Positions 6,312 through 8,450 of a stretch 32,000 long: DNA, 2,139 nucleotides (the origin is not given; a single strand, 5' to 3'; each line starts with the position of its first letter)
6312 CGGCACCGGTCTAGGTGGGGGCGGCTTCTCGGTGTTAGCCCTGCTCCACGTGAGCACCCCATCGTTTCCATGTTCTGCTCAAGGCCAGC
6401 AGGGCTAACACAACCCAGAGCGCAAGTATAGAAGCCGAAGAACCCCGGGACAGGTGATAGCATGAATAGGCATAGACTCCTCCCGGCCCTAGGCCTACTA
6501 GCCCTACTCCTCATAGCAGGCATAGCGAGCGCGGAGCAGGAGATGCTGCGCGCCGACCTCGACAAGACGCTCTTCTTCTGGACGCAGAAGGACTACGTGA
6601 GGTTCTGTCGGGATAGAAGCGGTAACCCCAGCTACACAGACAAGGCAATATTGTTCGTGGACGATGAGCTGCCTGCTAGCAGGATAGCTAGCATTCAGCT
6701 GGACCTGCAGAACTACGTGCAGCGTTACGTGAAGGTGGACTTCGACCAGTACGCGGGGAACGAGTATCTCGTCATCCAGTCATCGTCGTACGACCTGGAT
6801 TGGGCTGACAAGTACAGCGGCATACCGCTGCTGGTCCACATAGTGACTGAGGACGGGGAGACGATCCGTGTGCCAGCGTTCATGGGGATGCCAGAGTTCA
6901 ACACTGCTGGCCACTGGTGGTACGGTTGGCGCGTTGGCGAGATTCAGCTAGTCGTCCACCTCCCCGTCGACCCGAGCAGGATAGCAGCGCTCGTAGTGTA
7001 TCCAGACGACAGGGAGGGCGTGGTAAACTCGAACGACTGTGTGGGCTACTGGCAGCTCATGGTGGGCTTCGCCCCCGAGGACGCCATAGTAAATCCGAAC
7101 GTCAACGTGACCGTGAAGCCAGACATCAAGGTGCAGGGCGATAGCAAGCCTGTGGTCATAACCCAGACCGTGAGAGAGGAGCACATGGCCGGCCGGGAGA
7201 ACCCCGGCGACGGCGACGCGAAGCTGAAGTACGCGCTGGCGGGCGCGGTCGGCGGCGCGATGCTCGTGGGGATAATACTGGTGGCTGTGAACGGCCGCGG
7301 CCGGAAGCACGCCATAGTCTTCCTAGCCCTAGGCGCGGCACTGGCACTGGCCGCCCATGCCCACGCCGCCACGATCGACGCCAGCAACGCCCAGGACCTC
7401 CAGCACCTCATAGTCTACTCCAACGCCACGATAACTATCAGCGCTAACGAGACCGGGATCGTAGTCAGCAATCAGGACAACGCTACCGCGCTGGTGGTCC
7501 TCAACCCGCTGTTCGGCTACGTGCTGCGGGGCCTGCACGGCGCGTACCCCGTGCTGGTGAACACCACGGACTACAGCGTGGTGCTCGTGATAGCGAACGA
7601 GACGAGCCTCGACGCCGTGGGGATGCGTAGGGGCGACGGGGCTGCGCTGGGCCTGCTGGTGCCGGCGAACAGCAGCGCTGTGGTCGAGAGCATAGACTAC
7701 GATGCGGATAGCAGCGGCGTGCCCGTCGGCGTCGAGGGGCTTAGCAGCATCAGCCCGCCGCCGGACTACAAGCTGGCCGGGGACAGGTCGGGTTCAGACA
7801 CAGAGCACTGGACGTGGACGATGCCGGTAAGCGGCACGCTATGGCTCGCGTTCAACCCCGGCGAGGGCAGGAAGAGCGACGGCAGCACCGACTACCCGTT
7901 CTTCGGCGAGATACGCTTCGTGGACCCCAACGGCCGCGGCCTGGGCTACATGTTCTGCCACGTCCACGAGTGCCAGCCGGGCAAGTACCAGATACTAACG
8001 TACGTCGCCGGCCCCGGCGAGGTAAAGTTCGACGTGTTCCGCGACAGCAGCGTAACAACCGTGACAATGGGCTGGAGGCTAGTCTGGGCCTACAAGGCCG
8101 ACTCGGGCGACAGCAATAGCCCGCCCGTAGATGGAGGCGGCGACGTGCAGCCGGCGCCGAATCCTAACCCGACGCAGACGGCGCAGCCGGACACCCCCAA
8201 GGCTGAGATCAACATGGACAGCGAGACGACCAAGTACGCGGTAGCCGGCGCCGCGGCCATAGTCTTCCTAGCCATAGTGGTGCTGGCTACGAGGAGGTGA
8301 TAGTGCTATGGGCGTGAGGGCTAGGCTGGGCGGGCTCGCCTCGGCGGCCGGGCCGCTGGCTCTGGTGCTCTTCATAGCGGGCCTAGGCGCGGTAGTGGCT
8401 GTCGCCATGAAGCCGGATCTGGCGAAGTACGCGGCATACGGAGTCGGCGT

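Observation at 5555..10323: Cassette-built surface proteins: repeated signal peptide / variable ectodomain / KYALAG anchor / GRGRR modules, with internal anchor-to-signal-peptide junctions in two long ORFs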

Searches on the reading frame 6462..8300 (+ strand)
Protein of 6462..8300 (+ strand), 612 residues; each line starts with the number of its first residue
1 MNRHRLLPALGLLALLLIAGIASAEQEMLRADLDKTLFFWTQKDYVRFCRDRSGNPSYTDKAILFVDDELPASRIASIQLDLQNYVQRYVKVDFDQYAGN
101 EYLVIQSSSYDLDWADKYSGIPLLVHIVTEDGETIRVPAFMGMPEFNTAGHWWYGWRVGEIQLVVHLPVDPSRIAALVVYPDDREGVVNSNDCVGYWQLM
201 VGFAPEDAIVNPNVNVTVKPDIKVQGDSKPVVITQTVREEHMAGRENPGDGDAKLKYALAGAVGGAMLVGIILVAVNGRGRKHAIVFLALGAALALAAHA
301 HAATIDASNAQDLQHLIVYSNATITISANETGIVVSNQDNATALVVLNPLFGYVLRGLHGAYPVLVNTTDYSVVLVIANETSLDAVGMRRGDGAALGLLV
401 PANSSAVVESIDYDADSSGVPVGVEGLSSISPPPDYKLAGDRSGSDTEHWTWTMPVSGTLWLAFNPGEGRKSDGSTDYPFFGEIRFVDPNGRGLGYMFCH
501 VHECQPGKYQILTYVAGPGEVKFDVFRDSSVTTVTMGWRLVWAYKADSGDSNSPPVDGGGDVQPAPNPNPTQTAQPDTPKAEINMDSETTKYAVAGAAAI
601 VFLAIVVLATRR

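Call 6: search_protein_families(library=pfam, proteins=[window:6462-8300:+], max_evalue=0.1)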
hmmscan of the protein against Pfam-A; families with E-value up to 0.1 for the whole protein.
window:6462-8300:+ (612 aa): 1 family
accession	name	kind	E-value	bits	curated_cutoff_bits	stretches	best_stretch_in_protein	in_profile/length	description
PF13567.11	DUF4131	-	0.014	15.5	31.6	0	260-324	9-67/165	Domain of unknown function (DUF4131)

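Call 7: search_protein_families(library=phrogs, proteins=[window:6462-8300:+], max_evalue=0.1)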
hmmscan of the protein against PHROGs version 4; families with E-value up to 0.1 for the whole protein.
window:6462-8300:+ (612 aa): 0 families

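Call 14: find_homologous_proteins(query=window:6462-8300:+)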
Query window:6462-8300:+ (612 aa): 1 proteins with E <= 0.001 among 8000 candidates.
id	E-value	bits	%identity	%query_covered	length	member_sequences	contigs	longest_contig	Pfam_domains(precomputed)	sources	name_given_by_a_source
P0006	1.8e-108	382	55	61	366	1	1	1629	-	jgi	-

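Call 19: find_encoding_contigs(protein=P0006, flank=10000, max_places=4)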
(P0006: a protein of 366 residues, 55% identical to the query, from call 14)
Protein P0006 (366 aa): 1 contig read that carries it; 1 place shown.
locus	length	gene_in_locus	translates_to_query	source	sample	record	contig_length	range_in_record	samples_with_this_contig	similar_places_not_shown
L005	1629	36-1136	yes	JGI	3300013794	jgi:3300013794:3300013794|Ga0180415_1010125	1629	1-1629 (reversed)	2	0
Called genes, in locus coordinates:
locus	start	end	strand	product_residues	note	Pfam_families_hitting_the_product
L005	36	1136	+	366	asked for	-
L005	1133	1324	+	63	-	-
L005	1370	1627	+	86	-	?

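Call 43: search_protein_families(library=ncbifam, proteins=[window:6462-8300:+], max_evalue=0.05)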
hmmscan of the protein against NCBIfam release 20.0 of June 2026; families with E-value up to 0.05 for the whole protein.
window:6462-8300:+ (612 aa): 1 family
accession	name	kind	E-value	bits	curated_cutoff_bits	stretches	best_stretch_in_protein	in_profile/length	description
NF033486.1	harvest_ssl1498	equivalog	0.0022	17.8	45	0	576-608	15-47/53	photosystem II assembly protein Psb34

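Call 55: search_protein_representatives(protein=window:6462-8300:+)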
Query: 612 residues. Proteins with E-value up to 0.001 (for the whole library): 6; up to 1e-10: 4; up to 1e-30: 3. The best 6 are listed.
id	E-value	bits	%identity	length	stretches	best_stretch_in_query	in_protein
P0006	5.6e-109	381.9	58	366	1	246-612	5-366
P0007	1.7e-100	354.0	60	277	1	7-276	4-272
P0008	2.2e-34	135.5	39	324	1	287-608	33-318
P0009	2.6e-30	122.1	36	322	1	289-607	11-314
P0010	8.1e-09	51.1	34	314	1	289-469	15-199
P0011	6.1e-04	35.0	35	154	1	284-414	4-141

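Call 57: find_encoding_contigs(protein=P0007, flank=10000, max_places=3)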
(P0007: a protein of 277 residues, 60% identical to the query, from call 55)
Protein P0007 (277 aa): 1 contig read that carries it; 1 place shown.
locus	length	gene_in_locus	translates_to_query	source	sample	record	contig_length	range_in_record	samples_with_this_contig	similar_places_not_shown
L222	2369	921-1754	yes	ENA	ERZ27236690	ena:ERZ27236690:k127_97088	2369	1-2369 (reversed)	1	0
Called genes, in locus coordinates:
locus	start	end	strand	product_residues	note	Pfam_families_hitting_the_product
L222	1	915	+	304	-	?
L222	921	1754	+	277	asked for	-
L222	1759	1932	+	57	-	-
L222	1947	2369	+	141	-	?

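Call 58: find_encoding_contigs(protein=P0009, flank=10000, max_places=3)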
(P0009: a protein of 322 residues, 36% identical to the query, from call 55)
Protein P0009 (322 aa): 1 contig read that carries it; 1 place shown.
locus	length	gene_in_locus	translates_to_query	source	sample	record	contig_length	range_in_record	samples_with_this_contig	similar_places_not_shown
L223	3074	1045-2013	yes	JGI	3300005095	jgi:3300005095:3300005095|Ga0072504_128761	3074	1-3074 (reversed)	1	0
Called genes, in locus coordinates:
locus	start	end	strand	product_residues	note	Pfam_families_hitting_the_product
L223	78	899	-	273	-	-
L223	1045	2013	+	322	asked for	-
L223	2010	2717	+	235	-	-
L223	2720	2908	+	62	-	-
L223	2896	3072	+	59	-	?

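Call 59: find_encoding_contigs(protein=P0010, flank=10000, max_places=3)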
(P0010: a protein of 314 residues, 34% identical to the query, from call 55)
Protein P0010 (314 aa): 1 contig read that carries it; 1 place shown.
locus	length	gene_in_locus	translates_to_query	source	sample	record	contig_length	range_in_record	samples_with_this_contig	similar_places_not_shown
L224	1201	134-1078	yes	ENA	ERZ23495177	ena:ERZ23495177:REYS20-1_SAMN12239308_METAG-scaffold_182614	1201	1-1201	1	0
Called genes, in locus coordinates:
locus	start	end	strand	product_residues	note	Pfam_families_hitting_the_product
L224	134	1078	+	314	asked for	-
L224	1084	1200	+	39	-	?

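Call 71: predict_structure(alignment_id=A4)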
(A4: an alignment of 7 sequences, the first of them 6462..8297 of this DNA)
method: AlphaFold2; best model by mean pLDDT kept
length: 612 residues; sequences in the alignment: 7
mean_pLDDT: 51.2   pTM: 0.30
mean pLDDT of the five models: 51.2, 50.4, 49.1, 47.3, 45.8
residues with pLDDT >= 90: 18; 70-90: 115; 50-70: 150; < 50: 329
segments of 3 or more residues with pLDDT < 50: 1-4, 19-50, 56-92, 96-98, 106-121, 141-162, 185-270, 272-284, 289-302, 384-391, 415-429, 469-479, 500-503, 530-535, 550-593
pLDDT, mean of each block of 10 residues (from residue 1): 51 58 33 34 37 44 25 27 32 47 47 36 56 58 37 31 57 56 47 40 33 27 25 21 26 32 42 46 48 35 67 82 88 89 82 69 72 60 48 72 87 48 39 82 75 85 68 44 58 54 54 78 69 55 76 31 32 26 30 51 64 43
secondary structure, 60 per line:
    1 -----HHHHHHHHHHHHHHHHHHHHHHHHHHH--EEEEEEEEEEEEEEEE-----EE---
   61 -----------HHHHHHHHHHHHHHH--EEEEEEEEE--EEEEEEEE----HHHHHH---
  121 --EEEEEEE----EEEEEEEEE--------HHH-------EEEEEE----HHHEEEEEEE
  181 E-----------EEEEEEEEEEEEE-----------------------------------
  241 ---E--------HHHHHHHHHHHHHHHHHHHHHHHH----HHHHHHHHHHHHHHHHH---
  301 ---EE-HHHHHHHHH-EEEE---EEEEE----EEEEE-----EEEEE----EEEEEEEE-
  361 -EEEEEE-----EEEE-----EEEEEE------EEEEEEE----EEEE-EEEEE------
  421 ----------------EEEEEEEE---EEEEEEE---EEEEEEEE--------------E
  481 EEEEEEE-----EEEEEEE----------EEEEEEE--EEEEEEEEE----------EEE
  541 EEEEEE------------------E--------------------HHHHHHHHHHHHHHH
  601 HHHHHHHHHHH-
elements in order (helices of 4 or more, strands of 3 or more residues): H6-32 E35-50 H72-86 E89-97 E100-107 H112-117 E123-129 E134-142 E161-166 E174-181 E193-205 H253-276 H281-297 H307-315 E317-320 E324-328 E333-337 E343-347 E352-359 E362-367 E373-376 E382-387 E394-400 E405-408 E410-414 E437-444 E448-454 E458-465 E480-487 E493-499 E510-516 E519-527 E538-546 H586-611

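Call 75: fold_search(model_id=the predicted structure, library=pdb)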
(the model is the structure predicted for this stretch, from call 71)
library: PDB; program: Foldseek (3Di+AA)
matches with E <= 10: 1037; with E <= 0.001: 19
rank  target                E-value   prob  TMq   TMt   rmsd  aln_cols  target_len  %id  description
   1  2ygl_B                5.4e-05  1.00  0.14  0.22  19.9       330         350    5  The X-ray crystal structure of tandem CBM51 modules of Sp3GH98, the family 98 glycoside hydrolase from Streptococcus p (released 2011-06-22)
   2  6f1c_A                7.4e-05  0.98  0.12  0.22  22.1       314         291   12  C1rC1s complex (released 2018-01-17)
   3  6f1c_C                7.8e-05  0.99  0.12  0.23  21.2       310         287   12  C1rC1s complex (released 2018-01-17)
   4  2ygm_B                8.6e-05  1.00  0.13  0.22  17.9       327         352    6  THE X-RAY CRYSTAL STRUCTURE OF TANDEM CBM51 MODULES OF SP3GH98, THE FAMILY 98 GLYCOSIDE HYDROLASE FROM STREPTOCOCCUS P (released 2011-06-22)
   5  6f1h_C                1.5e-04  0.99  0.12  0.23  21.4       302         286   12  C1rC1s complex (released 2018-01-17)
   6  9lwg_A                2.6e-04  0.97  0.14  0.14  16.2       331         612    7  Zebrafish ovum lysosomal peptide:N-glycanase (released 2025-12-24)
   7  4qaw_C                3.4e-04  0.97  0.12  0.13  18.5       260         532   11  Structure of modular Xyn30D from Paenibacillus barcinonensis (released 2014-10-08)
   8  4gz9_A                3.5e-04  0.99  0.12  0.13  19.8       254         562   11  Mouse Neuropilin-1, extracellular domains 1-4 (a1a2b1b2) (released 2012-10-17)
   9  5iku                  3.7e-04  1.00  0.13  0.29  13.7       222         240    9  Crystal structure of the Hathewaya histolytica ColG tandem collagen-binding domain s3as3b in the presence of calcium at  (released 2017-03-15)
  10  2df7_K                7.3e-04  0.96  0.13  0.18  22.7       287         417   11  Crystal structure of infectious bursal disease virus VP2 subviral particle (released 2006-06-27)
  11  6v1v_C                7.7e-04  0.98  0.13  0.11  15.6       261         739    8  VIP3B (VIP3B_2160) adapted for crystallization (released 2019-12-18)
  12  6a5b                  7.7e-04  0.87  0.14  0.20  16.8       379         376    9  Crystal structure of plant Receptor-like Kinase FER (released 2019-06-26)
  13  2df7_H                8.6e-04  0.94  0.13  0.18  22.8       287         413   10  Crystal structure of infectious bursal disease virus VP2 subviral particle (released 2006-06-27)
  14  2df7_R                8.6e-04  0.92  0.12  0.17  22.9       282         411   11  Crystal structure of infectious bursal disease virus VP2 subviral particle (released 2006-06-27)
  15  7m0r_E                8.6e-04  0.91  0.12  0.15  19.3       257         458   12  Cryo-EM structure of the Sema3A/PlexinA4/Neuropilin 1 complex (released 2021-05-05)
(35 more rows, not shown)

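Call 78: list_cluster_members(proteins=[window:6462-8297:+, window:5558-6382:-, window:5558-6307:-, window:8308-8496:+, window:8548-10320:+, window:10954-12150:+, window:18354-18899:-, window:3416-4411:-])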
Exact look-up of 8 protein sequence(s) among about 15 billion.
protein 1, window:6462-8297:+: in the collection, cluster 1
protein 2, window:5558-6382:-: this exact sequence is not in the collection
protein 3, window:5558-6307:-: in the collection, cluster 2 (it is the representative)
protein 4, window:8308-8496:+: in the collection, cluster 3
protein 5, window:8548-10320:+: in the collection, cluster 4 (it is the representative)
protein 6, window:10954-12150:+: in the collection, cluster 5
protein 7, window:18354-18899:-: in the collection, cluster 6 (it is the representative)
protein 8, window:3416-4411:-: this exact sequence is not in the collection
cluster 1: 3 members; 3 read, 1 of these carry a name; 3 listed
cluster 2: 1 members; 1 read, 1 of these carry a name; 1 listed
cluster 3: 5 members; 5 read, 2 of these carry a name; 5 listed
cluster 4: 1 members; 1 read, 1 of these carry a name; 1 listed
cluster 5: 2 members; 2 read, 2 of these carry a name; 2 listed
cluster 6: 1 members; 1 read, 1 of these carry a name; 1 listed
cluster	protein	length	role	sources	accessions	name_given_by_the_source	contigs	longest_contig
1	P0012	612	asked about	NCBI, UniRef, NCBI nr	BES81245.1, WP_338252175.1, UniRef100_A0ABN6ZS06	hypothetical protein [Pyrodictium abyssi] | Uncharacterized protein n=1 Tax=Pyrodictium abyssi TaxID=54256 RepID=A0ABN6ZS06_9CREN | hypothetical protein PABY_08120 [Pyrodictium abyssi]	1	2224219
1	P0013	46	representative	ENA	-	-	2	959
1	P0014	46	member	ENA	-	-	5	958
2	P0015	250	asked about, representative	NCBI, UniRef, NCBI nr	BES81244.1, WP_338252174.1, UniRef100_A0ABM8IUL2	hypothetical protein [Pyrodictium abyssi] | Uncharacterized protein n=1 Tax=Pyrodictium abyssi TaxID=54256 RepID=A0ABM8IUL2_9CREN | hypothetical protein PABY_08110 [Pyrodictium abyssi]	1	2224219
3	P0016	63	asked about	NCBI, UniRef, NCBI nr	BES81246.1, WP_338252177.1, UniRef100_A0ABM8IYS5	hypothetical protein [Pyrodictium abyssi] | Uncharacterized protein n=1 Tax=Pyrodictium abyssi TaxID=54256 RepID=A0ABM8IYS5_9CREN | hypothetical protein PABY_08130 [Pyrodictium abyssi]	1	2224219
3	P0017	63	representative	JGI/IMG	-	-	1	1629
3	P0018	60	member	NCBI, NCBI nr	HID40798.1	MAG TPA: hypothetical protein EYP33_01435 [Pyrodictium sp.] | hypothetical protein [Pyrodictium sp.]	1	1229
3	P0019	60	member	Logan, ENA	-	-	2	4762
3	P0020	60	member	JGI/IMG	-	-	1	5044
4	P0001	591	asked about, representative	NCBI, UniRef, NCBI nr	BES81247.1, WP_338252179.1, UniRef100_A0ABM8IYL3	serine protease [Pyrodictium abyssi] | Serine protease n=1 Tax=Pyrodictium abyssi TaxID=54256 RepID=A0ABM8IYL3_9CREN | hypothetical protein PABY_08140 [Pyrodictium abyssi]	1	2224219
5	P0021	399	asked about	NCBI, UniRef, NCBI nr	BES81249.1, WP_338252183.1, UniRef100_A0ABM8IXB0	hypothetical protein [Pyrodictium abyssi] | Uncharacterized protein n=1 Tax=Pyrodictium abyssi TaxID=54256 RepID=A0ABM8IXB0_9CREN | hypothetical protein PABY_08160 [Pyrodictium abyssi]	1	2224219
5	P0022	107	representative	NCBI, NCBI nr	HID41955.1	MAG TPA: hypothetical protein EYP33_07390, partial [Pyrodictium sp.] | hypothetical protein [Pyrodictium sp.]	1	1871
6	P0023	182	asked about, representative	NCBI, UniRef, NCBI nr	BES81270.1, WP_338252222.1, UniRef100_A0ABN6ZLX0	hypothetical protein [Pyrodictium abyssi] | Uncharacterized protein n=1 Tax=Pyrodictium abyssi TaxID=54256 RepID=A0ABN6ZLX0_9CREN | hypothetical protein PABY_08370 [Pyrodictium abyssi]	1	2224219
